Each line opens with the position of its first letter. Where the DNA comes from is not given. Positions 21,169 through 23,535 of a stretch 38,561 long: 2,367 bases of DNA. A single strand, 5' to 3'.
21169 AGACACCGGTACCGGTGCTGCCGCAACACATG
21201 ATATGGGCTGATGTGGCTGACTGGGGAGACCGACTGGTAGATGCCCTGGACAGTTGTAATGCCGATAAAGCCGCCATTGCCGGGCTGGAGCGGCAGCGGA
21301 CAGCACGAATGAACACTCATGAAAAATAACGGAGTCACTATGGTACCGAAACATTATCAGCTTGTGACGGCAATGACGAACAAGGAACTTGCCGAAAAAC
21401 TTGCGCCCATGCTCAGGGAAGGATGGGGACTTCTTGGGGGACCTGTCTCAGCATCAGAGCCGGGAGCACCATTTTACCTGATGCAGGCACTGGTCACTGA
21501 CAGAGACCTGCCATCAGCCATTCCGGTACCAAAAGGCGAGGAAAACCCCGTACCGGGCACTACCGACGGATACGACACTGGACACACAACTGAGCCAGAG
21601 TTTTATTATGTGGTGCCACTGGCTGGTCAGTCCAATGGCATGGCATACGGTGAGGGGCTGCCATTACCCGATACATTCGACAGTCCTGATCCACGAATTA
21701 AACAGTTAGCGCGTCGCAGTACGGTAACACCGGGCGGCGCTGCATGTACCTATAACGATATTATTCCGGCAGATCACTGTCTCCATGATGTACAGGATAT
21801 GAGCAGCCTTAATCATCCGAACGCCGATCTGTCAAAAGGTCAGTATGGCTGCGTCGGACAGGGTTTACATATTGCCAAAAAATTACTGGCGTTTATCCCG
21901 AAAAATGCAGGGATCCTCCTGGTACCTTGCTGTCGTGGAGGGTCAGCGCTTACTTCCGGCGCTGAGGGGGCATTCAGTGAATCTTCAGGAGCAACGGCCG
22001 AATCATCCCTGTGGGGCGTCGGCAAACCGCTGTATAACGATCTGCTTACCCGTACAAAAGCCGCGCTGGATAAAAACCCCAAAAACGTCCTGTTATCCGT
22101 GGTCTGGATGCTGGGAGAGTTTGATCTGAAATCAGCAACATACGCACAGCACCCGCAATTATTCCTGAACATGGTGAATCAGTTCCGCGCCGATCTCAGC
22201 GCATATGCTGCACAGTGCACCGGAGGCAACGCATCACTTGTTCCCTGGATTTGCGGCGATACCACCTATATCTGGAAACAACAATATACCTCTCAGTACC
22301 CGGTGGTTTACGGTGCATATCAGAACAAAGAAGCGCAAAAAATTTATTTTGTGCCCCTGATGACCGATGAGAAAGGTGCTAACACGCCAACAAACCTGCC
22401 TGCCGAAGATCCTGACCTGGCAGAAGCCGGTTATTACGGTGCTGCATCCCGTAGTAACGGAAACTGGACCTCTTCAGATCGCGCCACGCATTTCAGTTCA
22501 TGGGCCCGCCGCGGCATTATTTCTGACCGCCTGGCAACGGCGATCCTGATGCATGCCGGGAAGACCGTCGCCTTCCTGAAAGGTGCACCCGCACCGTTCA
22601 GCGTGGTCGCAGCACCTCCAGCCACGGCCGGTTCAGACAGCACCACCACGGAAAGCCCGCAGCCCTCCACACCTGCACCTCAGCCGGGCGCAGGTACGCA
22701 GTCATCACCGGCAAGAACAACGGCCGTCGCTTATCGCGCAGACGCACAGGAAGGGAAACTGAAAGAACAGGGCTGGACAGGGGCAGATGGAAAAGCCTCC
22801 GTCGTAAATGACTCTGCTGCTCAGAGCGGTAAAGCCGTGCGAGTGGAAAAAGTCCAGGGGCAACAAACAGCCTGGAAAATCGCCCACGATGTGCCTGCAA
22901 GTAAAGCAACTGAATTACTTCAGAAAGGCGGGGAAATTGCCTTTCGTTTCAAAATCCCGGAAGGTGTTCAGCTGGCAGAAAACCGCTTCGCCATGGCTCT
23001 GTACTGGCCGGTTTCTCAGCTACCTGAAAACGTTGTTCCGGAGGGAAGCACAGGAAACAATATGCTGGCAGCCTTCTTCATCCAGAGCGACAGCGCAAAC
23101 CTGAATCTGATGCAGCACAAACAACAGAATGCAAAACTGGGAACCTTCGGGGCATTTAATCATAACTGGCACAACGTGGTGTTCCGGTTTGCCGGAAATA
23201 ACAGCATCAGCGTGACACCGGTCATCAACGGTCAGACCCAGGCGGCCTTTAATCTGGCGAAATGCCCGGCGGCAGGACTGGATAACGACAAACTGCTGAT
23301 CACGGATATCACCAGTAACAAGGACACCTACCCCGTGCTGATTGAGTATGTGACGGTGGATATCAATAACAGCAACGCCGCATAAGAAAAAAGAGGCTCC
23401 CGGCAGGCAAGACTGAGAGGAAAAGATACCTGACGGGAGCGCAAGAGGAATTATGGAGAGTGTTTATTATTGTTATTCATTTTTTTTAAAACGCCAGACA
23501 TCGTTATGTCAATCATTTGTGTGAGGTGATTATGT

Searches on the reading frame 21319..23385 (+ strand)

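Call 73: search_protein_families(library=padloc, proteins=[window:21319-23385:+], max_evalue=0.01)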
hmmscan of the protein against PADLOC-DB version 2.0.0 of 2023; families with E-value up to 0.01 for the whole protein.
window:21319-23385:+ (688 aa): 0 families

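Call 74: search_protein_families(library=pfam, proteins=[window:21319-23385:+], max_evalue=0.01)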
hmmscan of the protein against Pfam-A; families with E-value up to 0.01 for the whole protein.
window:21319-23385:+ (688 aa): 3 families
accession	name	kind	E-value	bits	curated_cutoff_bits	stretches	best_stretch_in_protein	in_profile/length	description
PF20350.3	DUF6645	-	6.1e-40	136.4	27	1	534-650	1-119/119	Family of unknown function (DUF6645)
PF03629.24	SASA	-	2.1e-09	37.8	24.8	1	170-294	55-157/226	Carbohydrate esterase, sialic acid-specific acetylesterase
PF08410.15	DUF1737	-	1.8e-07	31.4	24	1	11-60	2-52/53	Domain of unknown function (DUF1737)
